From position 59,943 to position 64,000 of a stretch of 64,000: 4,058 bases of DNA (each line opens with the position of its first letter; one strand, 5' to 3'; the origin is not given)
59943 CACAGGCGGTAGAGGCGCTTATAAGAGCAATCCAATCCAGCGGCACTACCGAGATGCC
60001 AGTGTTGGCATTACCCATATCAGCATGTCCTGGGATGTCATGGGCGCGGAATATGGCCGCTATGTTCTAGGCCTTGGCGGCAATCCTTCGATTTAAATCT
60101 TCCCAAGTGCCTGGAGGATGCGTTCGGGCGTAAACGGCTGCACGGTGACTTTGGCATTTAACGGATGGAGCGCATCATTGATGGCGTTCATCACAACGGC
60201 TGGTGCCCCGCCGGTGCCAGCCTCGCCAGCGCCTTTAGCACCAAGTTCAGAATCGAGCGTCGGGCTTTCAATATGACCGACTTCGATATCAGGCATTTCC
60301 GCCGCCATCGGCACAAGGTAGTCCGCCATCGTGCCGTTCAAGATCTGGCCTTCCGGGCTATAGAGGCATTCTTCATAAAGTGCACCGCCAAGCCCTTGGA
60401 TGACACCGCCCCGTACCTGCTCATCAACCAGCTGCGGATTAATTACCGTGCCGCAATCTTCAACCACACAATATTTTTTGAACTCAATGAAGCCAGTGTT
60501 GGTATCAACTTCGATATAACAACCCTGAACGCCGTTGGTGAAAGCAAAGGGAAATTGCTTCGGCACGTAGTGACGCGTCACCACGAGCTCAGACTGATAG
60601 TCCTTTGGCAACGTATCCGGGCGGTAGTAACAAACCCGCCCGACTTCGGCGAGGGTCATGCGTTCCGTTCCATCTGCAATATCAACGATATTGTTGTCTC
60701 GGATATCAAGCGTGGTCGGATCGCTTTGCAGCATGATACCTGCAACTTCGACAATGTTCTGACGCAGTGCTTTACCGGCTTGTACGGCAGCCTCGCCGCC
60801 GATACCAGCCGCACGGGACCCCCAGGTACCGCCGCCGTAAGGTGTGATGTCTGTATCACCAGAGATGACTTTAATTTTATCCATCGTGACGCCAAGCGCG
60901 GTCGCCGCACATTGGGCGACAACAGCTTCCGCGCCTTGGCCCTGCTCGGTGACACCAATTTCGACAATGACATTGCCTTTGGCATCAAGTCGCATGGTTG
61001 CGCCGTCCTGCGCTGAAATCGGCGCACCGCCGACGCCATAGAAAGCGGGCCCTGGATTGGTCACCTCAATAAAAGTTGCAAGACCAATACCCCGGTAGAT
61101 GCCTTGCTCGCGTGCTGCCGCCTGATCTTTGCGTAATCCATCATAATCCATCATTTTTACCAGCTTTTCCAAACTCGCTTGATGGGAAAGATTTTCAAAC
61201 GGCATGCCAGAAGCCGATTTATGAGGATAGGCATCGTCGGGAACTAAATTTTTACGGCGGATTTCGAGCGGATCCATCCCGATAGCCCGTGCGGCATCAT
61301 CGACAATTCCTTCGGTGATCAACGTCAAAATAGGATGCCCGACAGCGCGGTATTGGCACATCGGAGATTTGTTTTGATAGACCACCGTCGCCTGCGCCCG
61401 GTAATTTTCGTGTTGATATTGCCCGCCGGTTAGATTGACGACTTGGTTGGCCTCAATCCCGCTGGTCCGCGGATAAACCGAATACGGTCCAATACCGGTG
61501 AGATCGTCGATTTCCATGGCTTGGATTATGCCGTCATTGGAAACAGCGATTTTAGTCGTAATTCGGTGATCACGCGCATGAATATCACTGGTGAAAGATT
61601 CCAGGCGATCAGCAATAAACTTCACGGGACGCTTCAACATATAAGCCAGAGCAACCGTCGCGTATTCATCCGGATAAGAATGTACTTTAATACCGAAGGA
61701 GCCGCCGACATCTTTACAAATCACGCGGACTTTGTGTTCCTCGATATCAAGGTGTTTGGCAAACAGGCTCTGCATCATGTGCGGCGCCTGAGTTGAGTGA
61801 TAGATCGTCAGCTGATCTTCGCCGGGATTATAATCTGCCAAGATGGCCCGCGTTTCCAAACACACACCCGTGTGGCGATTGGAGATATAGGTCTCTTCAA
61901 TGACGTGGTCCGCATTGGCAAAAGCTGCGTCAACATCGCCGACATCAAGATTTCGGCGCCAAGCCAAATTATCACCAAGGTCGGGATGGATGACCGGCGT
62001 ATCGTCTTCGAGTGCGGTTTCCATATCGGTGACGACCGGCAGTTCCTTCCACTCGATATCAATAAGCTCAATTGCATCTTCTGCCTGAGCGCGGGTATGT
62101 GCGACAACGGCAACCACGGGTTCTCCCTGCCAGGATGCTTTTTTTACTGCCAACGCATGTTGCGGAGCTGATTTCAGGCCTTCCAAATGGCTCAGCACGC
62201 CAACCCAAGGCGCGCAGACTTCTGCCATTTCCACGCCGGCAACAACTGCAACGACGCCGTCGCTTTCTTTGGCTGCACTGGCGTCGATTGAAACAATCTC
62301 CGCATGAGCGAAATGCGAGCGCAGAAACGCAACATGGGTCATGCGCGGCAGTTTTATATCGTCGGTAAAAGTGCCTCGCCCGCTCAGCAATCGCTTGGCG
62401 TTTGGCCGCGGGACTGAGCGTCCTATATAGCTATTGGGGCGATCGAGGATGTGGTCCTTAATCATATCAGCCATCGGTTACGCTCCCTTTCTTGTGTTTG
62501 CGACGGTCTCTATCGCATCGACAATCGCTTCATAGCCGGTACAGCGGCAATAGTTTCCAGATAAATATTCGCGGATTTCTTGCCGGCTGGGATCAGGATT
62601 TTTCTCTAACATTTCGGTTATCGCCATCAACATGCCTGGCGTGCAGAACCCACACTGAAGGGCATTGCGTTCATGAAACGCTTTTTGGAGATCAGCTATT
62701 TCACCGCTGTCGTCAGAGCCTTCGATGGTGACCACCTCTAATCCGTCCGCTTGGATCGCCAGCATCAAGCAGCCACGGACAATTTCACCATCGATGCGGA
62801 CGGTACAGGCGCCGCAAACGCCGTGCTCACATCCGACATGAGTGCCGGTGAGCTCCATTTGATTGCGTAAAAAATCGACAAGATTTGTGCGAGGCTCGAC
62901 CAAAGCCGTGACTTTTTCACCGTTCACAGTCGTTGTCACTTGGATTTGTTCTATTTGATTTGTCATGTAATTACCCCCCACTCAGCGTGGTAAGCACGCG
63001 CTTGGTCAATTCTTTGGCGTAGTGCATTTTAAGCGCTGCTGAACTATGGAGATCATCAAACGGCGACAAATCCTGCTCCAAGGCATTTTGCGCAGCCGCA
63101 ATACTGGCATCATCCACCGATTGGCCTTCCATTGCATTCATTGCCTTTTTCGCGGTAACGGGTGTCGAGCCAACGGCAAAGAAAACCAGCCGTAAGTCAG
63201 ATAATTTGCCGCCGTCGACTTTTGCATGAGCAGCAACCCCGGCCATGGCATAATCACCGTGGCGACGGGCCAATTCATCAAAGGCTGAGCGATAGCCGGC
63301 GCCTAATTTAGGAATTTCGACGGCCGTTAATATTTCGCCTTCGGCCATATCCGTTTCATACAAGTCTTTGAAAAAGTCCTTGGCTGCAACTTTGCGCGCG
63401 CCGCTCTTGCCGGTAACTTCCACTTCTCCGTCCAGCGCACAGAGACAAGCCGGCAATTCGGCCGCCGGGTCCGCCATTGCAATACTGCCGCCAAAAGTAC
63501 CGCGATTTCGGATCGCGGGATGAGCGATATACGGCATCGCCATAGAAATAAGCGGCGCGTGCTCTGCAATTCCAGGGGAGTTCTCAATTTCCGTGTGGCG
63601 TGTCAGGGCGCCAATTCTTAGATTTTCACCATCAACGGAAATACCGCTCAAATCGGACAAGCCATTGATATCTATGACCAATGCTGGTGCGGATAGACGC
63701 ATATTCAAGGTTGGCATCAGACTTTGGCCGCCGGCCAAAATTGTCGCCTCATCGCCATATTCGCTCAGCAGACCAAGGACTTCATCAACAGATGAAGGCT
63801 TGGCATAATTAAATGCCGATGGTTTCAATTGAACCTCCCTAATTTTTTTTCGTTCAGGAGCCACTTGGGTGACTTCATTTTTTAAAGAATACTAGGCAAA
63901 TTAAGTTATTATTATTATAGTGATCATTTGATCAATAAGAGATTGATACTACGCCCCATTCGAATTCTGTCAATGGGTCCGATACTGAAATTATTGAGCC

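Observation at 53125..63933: Identical 14-bp motif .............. in the promoters of three operons: a predicted regulon without a visible regulator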

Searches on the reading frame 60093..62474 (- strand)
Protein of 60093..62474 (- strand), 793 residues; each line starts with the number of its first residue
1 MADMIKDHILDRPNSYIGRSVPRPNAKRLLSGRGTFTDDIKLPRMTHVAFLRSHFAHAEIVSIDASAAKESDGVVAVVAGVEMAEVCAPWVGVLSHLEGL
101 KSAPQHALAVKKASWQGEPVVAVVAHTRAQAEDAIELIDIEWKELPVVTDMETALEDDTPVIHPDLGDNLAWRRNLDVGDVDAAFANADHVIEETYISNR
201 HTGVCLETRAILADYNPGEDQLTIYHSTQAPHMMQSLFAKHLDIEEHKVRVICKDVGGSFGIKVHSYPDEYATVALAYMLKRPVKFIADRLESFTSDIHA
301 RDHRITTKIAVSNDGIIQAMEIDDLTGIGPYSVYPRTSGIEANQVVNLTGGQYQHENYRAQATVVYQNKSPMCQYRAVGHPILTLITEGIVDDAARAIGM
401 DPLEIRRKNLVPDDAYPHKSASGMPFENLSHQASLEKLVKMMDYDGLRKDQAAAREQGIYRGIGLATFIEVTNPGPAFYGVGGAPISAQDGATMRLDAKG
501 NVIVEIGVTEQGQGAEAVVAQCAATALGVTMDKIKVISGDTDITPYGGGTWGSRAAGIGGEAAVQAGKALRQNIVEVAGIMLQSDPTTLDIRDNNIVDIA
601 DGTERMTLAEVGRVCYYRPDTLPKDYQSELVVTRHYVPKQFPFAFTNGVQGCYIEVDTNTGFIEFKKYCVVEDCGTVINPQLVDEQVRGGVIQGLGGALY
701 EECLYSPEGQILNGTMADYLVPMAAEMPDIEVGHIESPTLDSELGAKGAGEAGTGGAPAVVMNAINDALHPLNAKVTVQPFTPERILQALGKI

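Call 6: search_protein_families(library=pfam, proteins=[window:60093-62474:-])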
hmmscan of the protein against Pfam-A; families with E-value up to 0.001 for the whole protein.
window:60093-62474:- (793 aa): 3 families
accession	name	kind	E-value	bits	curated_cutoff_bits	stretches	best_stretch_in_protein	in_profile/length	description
PF20256.3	MoCoBD_2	-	2.3e-77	260.7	27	1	438-728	2-283/283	Molybdopterin cofactor-binding domain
PF02738.23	MoCoBD_1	-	3.1e-73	246.3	27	1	162-410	1-244/244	Molybdopterin cofactor-binding domain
PF01315.27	Ald_Xan_dh_C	-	5.5e-25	88.3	31.3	1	31-146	1-110/110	Aldehyde oxidase and xanthine dehydrogenase, a/b hammerhead domain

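Call 15: search_protein_families(library=ncbifam, proteins=[window:60093-62474:-], max_evalue=0.00001)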
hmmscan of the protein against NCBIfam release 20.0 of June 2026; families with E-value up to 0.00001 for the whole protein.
window:60093-62474:- (793 aa): 13 families
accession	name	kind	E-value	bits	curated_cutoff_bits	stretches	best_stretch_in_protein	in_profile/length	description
NF041018.1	glyceraldDH_alpha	equivalog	8.4e-171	570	790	1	15-787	1-741/741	glyceraldehyde dehydrogenase subunit alpha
NF040766.1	CODH_aero_grp5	exception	5.6e-150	501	950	2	16-611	4-590/785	aerobic carbon-monoxide dehydrogenase large subunit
TIGR02416.1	CO_dehy_Mo_lg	equivalog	5.9e-141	471.1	991.15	1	27-788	3-769/770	aerobic carbon-monoxide dehydrogenase large subunit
NF043082.1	XdhA_XDHase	equivalog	4.4e-128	428.5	780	1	17-790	1-752/758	xanthine dehydrogenase subunit XdhA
NF007426.0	PRK09970.1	equivalog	1.3e-122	410.3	916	1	15-788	4-753/761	xanthine dehydrogenase molybdenum-binding subunit XdhA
TIGR03194.1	4hydrxCoA_A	equivalog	4e-118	395.9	994.55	1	30-790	10-746/746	4-hydroxybenzoyl-CoA reductase subunit alpha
TIGR03196.1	pucD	equivalog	1.3e-89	301.5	783.65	1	17-779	3-750/763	xanthine dehydrogenase subunit D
TIGR02965.1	xanthine_xdhB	equivalog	1.6e-77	261.3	849.5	1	19-791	3-755/758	xanthine dehydrogenase molybdopterin binding subunit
NF045668.1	pterin_aldehy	equivalog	4.3e-77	260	1100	1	15-790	173-904/905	molybdopterin-dependent aldehyde oxidoreductase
TIGR03313.1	Se_sel_red_Mo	hypoth_equivalog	4.7e-72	243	1101.9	2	169-792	352-951/951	molybdopterin-dependent oxidoreductase Mo/Fe-S-binding subunit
NF041671.1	peri_hyde_PaoC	equivalog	4.5e-66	223.7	1180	1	15-791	16-732/735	aldehyde oxidoreductase molybdenum-binding subunit PaoC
TIGR03311.1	Se_dep_XDH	equivalog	3.2e-64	217.4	830.45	2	12-575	157-679/848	selenium-dependent xanthine dehydrogenase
TIGR02969.1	mam_aldehyde_ox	subfamily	1.9e-43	148.2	1912.3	1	14-770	573-1280/1330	aldehyde oxidase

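Call 78: search_solved_structures(query=window:60096-62474:-, max_evalue=1e-60)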
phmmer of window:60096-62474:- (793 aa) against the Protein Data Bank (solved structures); distinct sequences matched with E-value up to 1e-60: 8.
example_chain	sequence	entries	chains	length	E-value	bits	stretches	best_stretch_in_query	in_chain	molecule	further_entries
1t3q_B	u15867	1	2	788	2e-137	462.5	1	5-790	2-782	quinoline 2-oxidoreductase large subunit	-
8uem_A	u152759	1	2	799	2.9e-136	458.6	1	23-790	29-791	Carbon monoxide dehydrogenase (Large chain), CoxL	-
1ffu_B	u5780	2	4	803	2.2e-108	366.4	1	18-789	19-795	CUTL, MOLYBDOPROTEIN OF CARBON MONOXIDE DEHYDROGENASE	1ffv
1n5w_B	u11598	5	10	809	4.9e-105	355.3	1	26-781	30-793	Carbon monoxide dehydrogenase large chain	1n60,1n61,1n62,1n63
1zxi_B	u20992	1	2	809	6.6e-105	354.9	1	26-781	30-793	Carbon monoxide dehydrogenase large chain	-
7dqx_A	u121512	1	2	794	4.3e-103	348.9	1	14-787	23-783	6-hydroxypseudooxynicotine dehydrogenase complex subunit gamma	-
4zoh_A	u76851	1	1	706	4e-97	329.2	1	16-775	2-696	Putative oxidoreductase molybdopterin-binding subunit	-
1rm6_A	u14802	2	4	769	2.5e-78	267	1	17-790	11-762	4-hydroxybenzoyl-CoA reductase alpha subunit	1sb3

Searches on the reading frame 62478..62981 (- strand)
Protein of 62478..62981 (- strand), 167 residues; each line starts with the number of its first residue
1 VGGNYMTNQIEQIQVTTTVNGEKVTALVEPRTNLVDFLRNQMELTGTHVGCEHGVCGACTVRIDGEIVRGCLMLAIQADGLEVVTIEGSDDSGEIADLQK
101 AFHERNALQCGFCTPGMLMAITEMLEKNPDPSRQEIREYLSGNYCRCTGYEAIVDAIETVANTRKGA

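Call 6: search_protein_families(library=pfam, proteins=[window:62478-62981:-])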
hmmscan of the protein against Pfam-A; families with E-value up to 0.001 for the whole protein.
window:62478-62981:- (167 aa): 3 families
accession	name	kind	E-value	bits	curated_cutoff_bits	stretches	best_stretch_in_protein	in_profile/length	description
PF01799.25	Fer2_2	-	8.7e-31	106.3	30.3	1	85-158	1-75/75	[2Fe-2S] binding domain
PF00111.32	Fer2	-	1.4e-09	38.2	21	1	18-67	2-51/77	2Fe-2S iron-sulfur cluster binding domain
PF13085.11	Fer2_3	-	1.7e-05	25.2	27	1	49-87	50-87/107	2Fe-2S iron-sulfur cluster binding domain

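Call 15: search_protein_families(library=ncbifam, proteins=[window:62478-62981:-], max_evalue=0.00001)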
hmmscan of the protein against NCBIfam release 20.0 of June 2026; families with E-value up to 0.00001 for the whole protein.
window:62478-62981:- (167 aa): 11 families
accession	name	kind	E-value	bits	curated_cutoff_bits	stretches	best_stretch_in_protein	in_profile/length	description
NF041020.1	glyceraldDH_gamma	equivalog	5e-58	195.3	290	1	9-162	7-160/164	glyceraldehyde dehydrogenase subunit gamma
NF043084.2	XdhC_XDHase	equivalog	6.3e-53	178.3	217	1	14-161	2-150/151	xanthine dehydrogenase subunit XdhC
TIGR03193.1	4hydroxCoAred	equivalog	2.9e-49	166.8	257.8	1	16-161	3-148/148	4-hydroxybenzoyl-CoA reductase subunit gamma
TIGR03198.1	pucE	equivalog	1.9e-47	160.5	254.3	1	14-161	3-149/151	xanthine dehydrogenase subunit E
NF045668.1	pterin_aldehy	equivalog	4.8e-45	154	1100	1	15-165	3-156/905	molybdopterin-dependent aldehyde oxidoreductase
NF007387.0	PRK09908.1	equivalog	1e-44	151.7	212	1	8-162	2-157/159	xanthine dehydrogenase iron sulfur-binding subunit XdhC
NF008514.0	PRK11433.1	equivalog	5.9e-41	140.3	322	2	8-125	46-163/218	aldehyde dehydrogenase iron-sulfur subunit PaoA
TIGR03311.1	Se_dep_XDH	equivalog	1.6e-39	135.6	830.45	1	18-162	4-145/848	selenium-dependent xanthine dehydrogenase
TIGR02963.1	xanthine_xdhA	equivalog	2.7e-38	131.8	467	1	20-163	6-160/468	xanthine dehydrogenase small subunit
TIGR02969.1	mam_aldehyde_ox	subfamily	7.6e-29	99.8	1912.3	1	18-163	6-163/1330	aldehyde oxidase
TIGR03313.1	Se_sel_red_Mo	hypoth_equivalog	2.2e-15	55.5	1101.9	1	18-163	2-147/951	molybdopterin-dependent oxidoreductase Mo/Fe-S-binding subunit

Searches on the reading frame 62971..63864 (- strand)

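Call 15: search_protein_families(library=ncbifam, proteins=[window:62971-63864:-], max_evalue=0.00001)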
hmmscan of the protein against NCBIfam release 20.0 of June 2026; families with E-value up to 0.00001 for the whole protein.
window:62971-63864:- (297 aa): 8 families
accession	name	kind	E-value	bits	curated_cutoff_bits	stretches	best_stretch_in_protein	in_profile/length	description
NF041019.1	glyceraldDH_beta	equivalog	1.8e-78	263.6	350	1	15-292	3-278/280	glyceraldehyde dehydrogenase subunit beta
NF043083.1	XdhB_XDHase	equivalog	1.1e-46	159.3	310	1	19-293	6-282/289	xanthine dehydrogenase subunit XdhB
NF007427.0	PRK09971.1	equivalog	1.1e-43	149.5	287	1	19-292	6-281/292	xanthine dehydrogenase FAD-binding subunit XdhB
TIGR02963.1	xanthine_xdhA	equivalog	2.9e-37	128.4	467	1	9-290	184-464/468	xanthine dehydrogenase small subunit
TIGR03195.1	4hydrxCoA_B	equivalog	1.3e-31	110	404.55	2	138-294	162-319/321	4-hydroxybenzoyl-CoA reductase subunit beta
TIGR03199.1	pucC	equivalog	1.2e-18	67.4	306.05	1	23-279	1-254/264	xanthine dehydrogenase subunit C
TIGR03312.1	Se_sel_red_FAD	hypoth_equivalog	1.8e-10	40.4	241.5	1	20-152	4-130/257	molybdopterin-dependent oxidoreductase FAD-binding subunit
TIGR02969.1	mam_aldehyde_ox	subfamily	3.3e-06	24.9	1912.3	1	113-258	340-489/1330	aldehyde oxidase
